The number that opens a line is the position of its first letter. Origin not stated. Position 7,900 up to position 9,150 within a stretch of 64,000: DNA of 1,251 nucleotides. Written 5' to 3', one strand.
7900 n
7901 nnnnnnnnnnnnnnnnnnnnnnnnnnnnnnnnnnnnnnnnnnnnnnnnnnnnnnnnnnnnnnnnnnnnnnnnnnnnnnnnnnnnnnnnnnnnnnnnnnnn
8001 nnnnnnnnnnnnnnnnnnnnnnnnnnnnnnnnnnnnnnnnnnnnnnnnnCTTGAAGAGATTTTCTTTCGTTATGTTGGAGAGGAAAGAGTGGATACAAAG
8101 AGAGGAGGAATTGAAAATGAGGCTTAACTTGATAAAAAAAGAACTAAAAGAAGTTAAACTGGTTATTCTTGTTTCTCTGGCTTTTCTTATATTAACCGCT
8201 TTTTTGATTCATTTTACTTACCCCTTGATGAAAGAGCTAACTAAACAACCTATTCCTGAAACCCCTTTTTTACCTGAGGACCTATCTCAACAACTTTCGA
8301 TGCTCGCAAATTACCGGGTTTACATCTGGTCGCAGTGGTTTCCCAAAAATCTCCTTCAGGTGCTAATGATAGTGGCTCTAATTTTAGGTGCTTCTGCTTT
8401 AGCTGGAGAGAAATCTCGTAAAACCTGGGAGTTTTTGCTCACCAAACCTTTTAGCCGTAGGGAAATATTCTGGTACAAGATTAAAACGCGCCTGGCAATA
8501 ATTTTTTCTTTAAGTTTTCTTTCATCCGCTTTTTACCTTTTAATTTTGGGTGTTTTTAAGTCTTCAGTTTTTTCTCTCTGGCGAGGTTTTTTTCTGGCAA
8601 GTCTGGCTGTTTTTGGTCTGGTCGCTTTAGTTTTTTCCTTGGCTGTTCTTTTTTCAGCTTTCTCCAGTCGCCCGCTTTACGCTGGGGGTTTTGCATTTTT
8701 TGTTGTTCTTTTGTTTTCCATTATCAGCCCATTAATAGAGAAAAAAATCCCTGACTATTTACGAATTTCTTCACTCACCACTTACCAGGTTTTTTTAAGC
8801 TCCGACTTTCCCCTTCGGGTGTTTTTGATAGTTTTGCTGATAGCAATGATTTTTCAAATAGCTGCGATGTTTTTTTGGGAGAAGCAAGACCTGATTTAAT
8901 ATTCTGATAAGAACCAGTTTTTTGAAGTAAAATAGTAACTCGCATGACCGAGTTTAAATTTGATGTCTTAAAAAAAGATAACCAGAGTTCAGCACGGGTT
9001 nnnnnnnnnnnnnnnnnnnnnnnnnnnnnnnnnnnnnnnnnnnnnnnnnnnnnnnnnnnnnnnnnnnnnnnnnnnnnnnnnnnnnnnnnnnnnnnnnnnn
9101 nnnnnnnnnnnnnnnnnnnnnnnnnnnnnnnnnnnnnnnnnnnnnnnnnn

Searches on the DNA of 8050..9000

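Call 44: search_rna_families(source=window, start=8050, end=9000, threshold=evalue, max_evalue=0.1)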
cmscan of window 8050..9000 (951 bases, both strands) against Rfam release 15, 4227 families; matches with E-value up to 0.1: 0.
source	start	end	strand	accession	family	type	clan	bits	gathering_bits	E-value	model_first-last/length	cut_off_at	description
